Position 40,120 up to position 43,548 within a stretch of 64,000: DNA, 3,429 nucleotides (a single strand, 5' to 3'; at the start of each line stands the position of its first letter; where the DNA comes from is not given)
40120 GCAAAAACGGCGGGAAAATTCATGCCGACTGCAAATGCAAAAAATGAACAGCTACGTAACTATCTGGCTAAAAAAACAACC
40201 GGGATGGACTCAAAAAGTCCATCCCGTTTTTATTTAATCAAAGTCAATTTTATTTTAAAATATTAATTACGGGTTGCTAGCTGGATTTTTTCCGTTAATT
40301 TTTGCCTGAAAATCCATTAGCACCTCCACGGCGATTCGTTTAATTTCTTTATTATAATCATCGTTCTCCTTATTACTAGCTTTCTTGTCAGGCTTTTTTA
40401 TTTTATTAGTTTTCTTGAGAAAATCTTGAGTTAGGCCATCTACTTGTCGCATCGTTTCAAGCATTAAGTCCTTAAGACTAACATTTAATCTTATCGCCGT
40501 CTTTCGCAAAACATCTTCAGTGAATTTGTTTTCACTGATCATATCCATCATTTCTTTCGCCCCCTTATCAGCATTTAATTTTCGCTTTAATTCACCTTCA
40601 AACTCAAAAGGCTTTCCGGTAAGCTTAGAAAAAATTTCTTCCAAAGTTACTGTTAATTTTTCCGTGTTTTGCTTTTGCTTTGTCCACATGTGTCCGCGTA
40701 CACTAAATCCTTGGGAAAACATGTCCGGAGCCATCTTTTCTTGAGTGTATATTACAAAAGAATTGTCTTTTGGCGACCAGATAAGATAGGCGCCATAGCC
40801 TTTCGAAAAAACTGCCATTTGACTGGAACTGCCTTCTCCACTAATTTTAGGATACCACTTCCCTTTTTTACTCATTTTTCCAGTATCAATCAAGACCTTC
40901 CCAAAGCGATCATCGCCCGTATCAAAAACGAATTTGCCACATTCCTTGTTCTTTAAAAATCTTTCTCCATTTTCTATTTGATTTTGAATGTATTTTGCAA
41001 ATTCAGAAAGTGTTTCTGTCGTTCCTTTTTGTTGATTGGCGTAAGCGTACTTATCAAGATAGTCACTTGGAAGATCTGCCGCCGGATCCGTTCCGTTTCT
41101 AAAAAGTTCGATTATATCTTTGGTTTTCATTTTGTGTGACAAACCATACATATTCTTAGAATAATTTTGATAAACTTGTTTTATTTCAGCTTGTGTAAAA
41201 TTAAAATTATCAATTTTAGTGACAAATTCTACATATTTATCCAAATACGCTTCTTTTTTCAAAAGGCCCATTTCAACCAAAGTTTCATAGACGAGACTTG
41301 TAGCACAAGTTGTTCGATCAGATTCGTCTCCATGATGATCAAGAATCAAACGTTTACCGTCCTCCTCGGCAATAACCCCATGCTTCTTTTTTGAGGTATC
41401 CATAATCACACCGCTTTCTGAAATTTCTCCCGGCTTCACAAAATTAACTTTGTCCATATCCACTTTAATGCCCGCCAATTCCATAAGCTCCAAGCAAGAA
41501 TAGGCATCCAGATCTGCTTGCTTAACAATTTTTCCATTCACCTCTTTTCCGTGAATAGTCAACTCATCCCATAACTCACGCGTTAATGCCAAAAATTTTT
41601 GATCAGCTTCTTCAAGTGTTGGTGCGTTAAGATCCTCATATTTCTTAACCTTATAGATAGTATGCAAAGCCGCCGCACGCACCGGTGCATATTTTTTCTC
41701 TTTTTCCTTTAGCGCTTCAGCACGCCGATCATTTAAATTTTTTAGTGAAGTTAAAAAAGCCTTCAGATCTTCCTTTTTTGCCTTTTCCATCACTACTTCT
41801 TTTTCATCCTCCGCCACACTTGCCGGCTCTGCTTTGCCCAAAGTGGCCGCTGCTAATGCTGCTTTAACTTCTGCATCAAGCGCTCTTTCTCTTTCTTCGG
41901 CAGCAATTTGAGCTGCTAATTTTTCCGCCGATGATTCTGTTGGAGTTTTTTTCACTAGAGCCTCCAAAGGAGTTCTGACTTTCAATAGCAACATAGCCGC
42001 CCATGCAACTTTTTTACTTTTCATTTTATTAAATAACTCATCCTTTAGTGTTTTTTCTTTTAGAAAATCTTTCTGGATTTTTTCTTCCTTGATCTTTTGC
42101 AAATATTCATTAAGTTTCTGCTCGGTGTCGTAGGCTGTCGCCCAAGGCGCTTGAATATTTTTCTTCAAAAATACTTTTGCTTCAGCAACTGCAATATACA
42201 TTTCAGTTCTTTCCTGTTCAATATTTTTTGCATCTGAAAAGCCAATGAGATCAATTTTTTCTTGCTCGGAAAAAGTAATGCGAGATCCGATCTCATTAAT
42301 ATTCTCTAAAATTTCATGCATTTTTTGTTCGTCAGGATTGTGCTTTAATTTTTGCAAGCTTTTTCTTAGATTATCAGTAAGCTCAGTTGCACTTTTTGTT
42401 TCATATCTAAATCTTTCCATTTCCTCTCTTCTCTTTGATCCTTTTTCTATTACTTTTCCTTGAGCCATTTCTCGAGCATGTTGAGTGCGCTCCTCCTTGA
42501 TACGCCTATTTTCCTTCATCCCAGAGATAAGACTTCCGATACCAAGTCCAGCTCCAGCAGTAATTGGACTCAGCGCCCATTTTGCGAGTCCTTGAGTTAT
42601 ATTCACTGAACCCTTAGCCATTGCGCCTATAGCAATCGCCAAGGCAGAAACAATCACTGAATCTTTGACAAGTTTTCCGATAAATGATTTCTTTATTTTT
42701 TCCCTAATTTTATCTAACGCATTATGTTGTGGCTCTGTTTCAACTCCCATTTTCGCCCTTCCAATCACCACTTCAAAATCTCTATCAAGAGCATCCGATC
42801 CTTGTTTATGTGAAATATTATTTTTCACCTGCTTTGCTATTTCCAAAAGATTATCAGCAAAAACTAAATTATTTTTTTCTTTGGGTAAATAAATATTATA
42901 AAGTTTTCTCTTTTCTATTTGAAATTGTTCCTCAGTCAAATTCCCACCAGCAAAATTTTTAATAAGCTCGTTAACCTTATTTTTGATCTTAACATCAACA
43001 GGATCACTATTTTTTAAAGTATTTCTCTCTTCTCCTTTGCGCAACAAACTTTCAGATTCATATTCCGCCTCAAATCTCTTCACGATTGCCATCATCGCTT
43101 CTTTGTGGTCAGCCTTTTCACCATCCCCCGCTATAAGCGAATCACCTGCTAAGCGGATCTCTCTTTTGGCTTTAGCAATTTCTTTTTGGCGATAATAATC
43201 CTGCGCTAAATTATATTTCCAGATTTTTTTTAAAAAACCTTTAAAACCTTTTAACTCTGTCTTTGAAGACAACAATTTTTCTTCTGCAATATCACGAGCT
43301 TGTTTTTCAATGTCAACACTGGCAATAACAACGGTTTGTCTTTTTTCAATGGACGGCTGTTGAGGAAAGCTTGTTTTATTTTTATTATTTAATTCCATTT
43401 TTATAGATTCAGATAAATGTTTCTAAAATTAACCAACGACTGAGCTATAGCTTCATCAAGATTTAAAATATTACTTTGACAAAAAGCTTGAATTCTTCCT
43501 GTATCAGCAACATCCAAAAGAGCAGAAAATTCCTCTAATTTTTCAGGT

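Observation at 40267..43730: Second small-acidic-protein plus giant-membrane-protein module; the giant protein carries DHH-like motifs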

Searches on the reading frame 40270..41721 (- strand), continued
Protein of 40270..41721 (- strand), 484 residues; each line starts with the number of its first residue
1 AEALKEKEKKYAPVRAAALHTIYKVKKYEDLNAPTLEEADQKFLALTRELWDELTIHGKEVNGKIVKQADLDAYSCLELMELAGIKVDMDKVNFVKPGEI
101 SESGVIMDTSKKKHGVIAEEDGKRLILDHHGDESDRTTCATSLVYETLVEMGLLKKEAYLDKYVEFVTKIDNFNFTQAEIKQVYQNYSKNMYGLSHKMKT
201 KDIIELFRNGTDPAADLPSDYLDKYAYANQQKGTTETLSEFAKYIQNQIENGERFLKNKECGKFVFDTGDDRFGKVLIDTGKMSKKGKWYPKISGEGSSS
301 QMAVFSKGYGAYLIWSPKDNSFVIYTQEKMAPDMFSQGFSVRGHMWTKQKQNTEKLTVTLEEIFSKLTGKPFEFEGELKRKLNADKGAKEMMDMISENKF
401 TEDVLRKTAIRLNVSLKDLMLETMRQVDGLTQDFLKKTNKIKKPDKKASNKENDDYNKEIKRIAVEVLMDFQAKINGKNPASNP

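Call 102: find_encoding_contigs(protein=P0096, flank=6000, max_places=1)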
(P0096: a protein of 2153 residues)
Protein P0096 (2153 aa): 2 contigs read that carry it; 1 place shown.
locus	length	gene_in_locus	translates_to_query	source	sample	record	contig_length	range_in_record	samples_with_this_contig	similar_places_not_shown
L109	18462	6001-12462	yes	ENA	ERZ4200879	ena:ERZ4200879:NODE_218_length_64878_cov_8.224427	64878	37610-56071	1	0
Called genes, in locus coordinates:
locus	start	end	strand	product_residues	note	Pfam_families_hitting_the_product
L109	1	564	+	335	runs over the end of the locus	PF01368:DHH (weak), PF02833:DHHA2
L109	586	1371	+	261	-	PF00702:Hydrolase, PF13419:HAD_2, PF13242:Hydrolase_like (weak)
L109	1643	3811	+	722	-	-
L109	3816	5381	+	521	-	PF01875:Memo, PF09587:PGA_cap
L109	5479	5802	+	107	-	-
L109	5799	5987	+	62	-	-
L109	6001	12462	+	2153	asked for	-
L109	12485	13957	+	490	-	PF17914:HopA1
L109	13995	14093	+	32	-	-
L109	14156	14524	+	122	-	-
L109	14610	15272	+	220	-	PF00730:HhH-GPD, PF00633:HHH (weak), PF10576:EndIII_4Fe-2S (weak)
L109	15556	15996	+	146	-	-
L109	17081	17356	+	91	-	PF01541:GIY-YIG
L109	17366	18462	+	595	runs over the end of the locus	PF00664:ABC_membrane, PF02463:SMC_N (weak), PF00005:ABC_tran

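Call 103: find_encoding_contigs(protein=P0139, flank=6000, max_places=1)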
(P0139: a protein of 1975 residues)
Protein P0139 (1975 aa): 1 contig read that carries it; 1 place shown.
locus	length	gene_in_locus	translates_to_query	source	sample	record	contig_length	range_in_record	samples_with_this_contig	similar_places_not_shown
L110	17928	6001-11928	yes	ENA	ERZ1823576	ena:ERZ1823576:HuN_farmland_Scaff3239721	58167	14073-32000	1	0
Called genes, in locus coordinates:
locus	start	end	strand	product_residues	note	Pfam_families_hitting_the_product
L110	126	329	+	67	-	-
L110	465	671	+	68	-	-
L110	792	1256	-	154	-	-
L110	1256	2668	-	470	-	PF00772:DnaB, PF13481:AAA_25, PF03796:DnaB_C, PF06745:ATPase (weak)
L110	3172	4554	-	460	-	PF01406:tRNA-synt_1e, PF23493:CysS_C (faint), PF09334:tRNA-synt_1g (weak)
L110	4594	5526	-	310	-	PF01544:CorA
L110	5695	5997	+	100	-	-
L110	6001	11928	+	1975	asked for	-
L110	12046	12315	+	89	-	-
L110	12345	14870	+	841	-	PF26449:DUF8128, PF01935:DUF87 (weak), PF02534:T4SS-DNA_transf (weak), PF10412:TrwB_AAD_bind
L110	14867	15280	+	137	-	-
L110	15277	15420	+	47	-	-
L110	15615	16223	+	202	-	-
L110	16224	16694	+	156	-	PF04138:GtrA_DPMS_TM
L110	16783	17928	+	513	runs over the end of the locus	PF05496:RuvB_N (faint), PF13177:DNA_pol3_delta2, PF13191:AAA_16 (faint), PF00004:AAA, PF13401:AAA_22, PF22608:DNAX_ATPase_lid, PF12169:DNA_pol3_gamma3, PF20964:DnaX_C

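Call 104: find_encoding_contigs(protein=P0192, flank=6000, max_places=1)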
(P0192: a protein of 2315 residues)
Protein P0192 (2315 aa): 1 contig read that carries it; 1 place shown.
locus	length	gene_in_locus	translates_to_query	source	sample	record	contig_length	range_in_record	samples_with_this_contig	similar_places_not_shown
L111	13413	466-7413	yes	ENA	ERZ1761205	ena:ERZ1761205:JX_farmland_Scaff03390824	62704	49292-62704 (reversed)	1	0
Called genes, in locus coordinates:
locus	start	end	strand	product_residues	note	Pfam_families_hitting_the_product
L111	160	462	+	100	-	-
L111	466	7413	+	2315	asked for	-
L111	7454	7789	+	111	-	-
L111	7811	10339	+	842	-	PF26449:DUF8128, PF01935:DUF87 (weak), PF02534:T4SS-DNA_transf (weak), PF10412:TrwB_AAD_bind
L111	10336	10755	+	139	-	-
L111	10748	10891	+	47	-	-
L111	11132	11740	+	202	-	-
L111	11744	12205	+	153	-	PF04138:GtrA_DPMS_TM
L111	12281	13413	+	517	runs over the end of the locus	PF05496:RuvB_N (faint), PF13177:DNA_pol3_delta2, PF13604:AAA_30 (weak), PF00004:AAA, PF13401:AAA_22, PF22608:DNAX_ATPase_lid, PF12169:DNA_pol3_gamma3, PF20964:DnaX_C, +3 more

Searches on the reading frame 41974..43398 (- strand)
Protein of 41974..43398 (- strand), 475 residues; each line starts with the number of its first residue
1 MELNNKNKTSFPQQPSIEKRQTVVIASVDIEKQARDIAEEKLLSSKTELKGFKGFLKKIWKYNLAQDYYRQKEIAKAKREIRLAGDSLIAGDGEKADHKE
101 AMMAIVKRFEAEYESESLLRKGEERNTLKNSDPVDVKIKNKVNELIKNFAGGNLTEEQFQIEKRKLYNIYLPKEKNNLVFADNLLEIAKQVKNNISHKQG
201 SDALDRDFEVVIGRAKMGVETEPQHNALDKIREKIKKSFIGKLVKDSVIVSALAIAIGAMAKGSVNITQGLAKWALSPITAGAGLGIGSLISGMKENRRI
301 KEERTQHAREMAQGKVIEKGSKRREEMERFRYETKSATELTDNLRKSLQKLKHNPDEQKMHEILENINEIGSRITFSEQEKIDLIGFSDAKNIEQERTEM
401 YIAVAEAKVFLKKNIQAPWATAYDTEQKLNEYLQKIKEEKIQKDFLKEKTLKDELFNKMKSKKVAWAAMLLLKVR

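Call 44: predict_structure(alignment_id=A2)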
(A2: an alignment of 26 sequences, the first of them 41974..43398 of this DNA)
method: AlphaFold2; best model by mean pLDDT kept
length: 475 residues; sequences in the alignment: 26
mean_pLDDT: 79.2   pTM: 0.77
mean pLDDT of the five models: 79.2, 77.8, 76.2, 75.8, 75.7
residues with pLDDT >= 90: 178; 70-90: 185; 50-70: 62; < 50: 50
segments of 3 or more residues with pLDDT < 50: 1-18, 256-286
pLDDT, mean of each block of 10 residues (from residue 1): 36 41 89 87 79 78 76 86 75 80 92 74 88 90 91 92 83 66 92 77 70 88 67 67 57 49 36 36 47 80 89 84 88 95 97 94 96 94 92 94 94 90 88 95 94 94 86 65
secondary structure, 60 per line:
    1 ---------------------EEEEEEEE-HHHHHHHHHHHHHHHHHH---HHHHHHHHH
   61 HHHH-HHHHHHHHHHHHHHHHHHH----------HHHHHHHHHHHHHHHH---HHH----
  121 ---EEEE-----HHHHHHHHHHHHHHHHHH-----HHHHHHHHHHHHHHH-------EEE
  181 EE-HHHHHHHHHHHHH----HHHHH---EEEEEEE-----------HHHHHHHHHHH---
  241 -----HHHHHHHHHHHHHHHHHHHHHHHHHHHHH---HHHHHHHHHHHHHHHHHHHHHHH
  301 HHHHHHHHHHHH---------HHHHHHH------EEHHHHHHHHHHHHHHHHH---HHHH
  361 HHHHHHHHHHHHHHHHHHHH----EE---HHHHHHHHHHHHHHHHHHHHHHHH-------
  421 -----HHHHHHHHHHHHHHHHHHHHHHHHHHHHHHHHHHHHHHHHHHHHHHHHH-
elements in order: E22-29 H31-48 H52-64 H66-84 H95-110 E124-127 H133-150 H156-170 E178-182 H184-196 H201-205 E209-215 H227-237 H246-274 H278-312 H322-328 H337-353 H357-380 H390-413 H426-474
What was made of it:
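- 41989..43398 (-): g1 N-module (residues 1-470). A CPR-specific conserved module made of an alpha/beta globular part, a hydrophobic hairpin and a charged helical part. It is shared by all 82 homologues. AF2 pLDDT 79, pTM 0.77 (call 44).
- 42517..42672 (-): Gly/Ala-rich hydrophobic hairpin (residues 243-294), flanked on both sides by Lys/Arg-rich sequence. Low pLDDT in the model, as expected for a membrane segment (call 44).
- Checked: The N-terminus of g1 is predicted to be a globular alpha/beta domain, not a coiled coil (call 44).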

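Call 46: fold_search(model_id=the predicted structure, library=pdb)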
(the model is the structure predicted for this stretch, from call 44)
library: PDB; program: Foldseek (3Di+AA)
matches with E <= 10: 79; with E <= 0.001: 0
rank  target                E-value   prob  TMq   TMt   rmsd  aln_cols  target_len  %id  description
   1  6r65_B                5.7e-01  0.09  0.11  0.10  28.7       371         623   11  Crystal Structure of human TMEM16K / Anoctamin 10 (Form 2) (released 2019-05-01)
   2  5oc9_B                1.1e+00  0.08  0.12  0.10  27.4       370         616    9  Crystal Structure of human TMEM16K / Anoctamin 10 (released 2018-07-25)
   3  6h2x                  1.1e+00  0.04  0.08  0.11  59.9       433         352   11  MukB coiled-coil elbow from E. coli (released 2019-03-06)
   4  6r65_A                1.4e+00  0.06  0.11  0.10  27.5       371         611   10  Crystal Structure of human TMEM16K / Anoctamin 10 (Form 2) (released 2019-05-01)
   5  5uzr_D                1.6e+00  0.06  0.13  0.14  25.9       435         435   11  Crystal structure of citrate synthase from homo sapiens (released 2018-03-07)
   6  5uv0                  1.6e+00  0.04  0.12  0.11  23.9       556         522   12  Crystal Structure of (+)-Limonene Synthase from Citrus sinensis (released 2017-03-22)
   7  6bpl_A                1.7e+00  0.05  0.10  0.09  29.4       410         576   10  E. coli MsbA in complex with LPS and inhibitor G907 (released 2018-05-02)
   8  8qoe_A                1.8e+00  0.06  0.12  0.11  31.1       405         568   10  Inward-facing conformation of the ABC transporter BmrA (released 2023-12-20)
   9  8xxf_E                1.9e+00  0.02  0.09  0.09  23.5       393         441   13  TtCS, oxaloacetate, acetyl-CoA complex (released 2025-01-22)
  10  7zr1_C                1.9e+00  0.02  0.07  0.05  75.1       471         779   13  Chaetomium thermophilum Mre11-Rad50-Nbs1 complex bound to ATPyS (composite structure) (released 2023-01-11)
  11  7sel_A                2.0e+00  0.04  0.10  0.09  28.6       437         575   10  E. coli MsbA in complex with LPS and inhibitor G7090 (compound 3) (released 2022-03-09)
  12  8gr8_A                2.1e+00  0.02  0.09  0.10  25.5       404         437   11  Crystal structure of peroxisomal citrate synthase (Cit2) from Saccharomycescerevisiae (released 2023-04-26)
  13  9w1n_A                2.2e+00  0.03  0.10  0.11  26.1       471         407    8  Human SLC37A4 antiparallel dimer (released 2025-11-19)
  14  9kuy                  2.7e+00  0.03  0.10  0.12  26.9       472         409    7  Cryo-EM structure of human G6PT in apo state (released 2025-11-12)
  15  1orj_D                3.0e+00  0.14  0.09  0.28  13.4       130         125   15  FLAGELLAR EXPORT CHAPERONE (released 2003-09-16)
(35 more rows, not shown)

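Call 83: find_homologous_proteins(query=A2, max_evalue=1e-10)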
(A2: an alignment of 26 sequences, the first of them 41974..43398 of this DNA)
Query A2 (26 sequences) (475 aa, profile of the alignment): 9 proteins with E <= 1e-10 among 8000 candidates.
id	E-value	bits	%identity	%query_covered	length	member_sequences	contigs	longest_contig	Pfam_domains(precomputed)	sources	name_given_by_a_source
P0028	2.1e-181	622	39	93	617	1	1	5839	-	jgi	-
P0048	8.1e-173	593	36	94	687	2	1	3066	-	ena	-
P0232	8.1e-149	514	40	83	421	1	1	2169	-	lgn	-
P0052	4.9e-147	508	37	94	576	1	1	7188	-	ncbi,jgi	ncbi:MAG: hypothetical protein RL641_457 [Candidatus Parcubacteria bacterium]|jgi:hypothetical prote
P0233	5.7e-145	502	37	88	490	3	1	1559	-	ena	-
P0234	2.1e-124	434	42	69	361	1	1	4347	-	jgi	jgi:hypothetical protein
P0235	1.5e-121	424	36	92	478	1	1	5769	-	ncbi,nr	ncbi:MAG: hypothetical protein QG594_179, partial [Bacteroidota bacterium]|nr:hypothetical protein [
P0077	6.3e-120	419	32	77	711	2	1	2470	-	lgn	-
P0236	8.9e-92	326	37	62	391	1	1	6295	-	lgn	-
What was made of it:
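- Tried and rejected: Returned only 9 short proteins and gave no estimate of family size (call 83).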

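Call 96: fold_search(model_id=the predicted structure, library=viral)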
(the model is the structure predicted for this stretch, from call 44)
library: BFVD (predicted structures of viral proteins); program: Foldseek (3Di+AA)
matches with E <= 10: 90; with E <= 0.001: 0
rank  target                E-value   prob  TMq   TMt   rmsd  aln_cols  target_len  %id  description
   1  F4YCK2                6.8e-01  0.06  0.09  0.05  47.5       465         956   11  (no name in the UniProt tables at hand)
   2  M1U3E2                1.3e+00  0.12  0.10  0.11  20.4       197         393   15  Uncharacterized protein [Prochlorococcus phage P-SSP3]
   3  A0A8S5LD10            1.4e+00  0.04  0.13  0.14  25.9       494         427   12  Uncharacterized protein [Siphoviridae sp. ctMS01]
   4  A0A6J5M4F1            1.6e+00  0.02  0.09  0.06  32.2       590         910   11  Uncharacterized protein (Fragment) [uncultured Caudovirales phage]
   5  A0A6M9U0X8            1.7e+00  0.10  0.13  0.17  25.2       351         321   12  Uncharacterized protein [Drosophila-associated filamentous virus]
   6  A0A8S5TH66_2          2.0e+00  0.03  0.11  0.07  29.1       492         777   13  Tail tape measure [Siphoviridae sp. ctTfn5]
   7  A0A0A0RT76            2.1e+00  0.08  0.11  0.17  22.2       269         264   10  Minor tail protein [Citrobacter phage Moogle]
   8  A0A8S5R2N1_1          2.2e+00  0.02  0.08  0.04  32.9       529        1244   14  Tail tape measure protein [Siphoviridae sp. ct6d71]
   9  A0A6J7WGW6            2.3e+00  0.03  0.11  0.11  32.1       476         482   10  Uncharacterized protein [uncultured Caudovirales phage]
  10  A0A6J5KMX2            2.7e+00  0.02  0.12  0.11  29.7       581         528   11  Uncharacterized protein [uncultured Caudovirales phage]
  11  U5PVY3                2.8e+00  0.01  0.08  0.07  85.3       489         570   13  Structural protein [Acinetobacter phage Presley]
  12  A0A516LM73            2.9e+00  0.02  0.10  0.08  30.9       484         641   13  (no name in the UniProt tables at hand)
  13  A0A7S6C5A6            3.3e+00  0.02  0.11  0.09  30.4       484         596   10  (no name in the UniProt tables at hand)
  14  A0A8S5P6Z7            3.3e+00  0.02  0.12  0.06  27.5       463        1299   13  Minor tail protein [Siphoviridae sp. ctsUY14]
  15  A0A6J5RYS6            3.3e+00  0.02  0.09  0.07  35.4       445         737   10  Uncharacterized protein [uncultured Caudovirales phage]
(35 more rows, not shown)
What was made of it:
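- Tried and rejected: Foldseek found nothing against PDB or BFVD (calls 46, 96).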
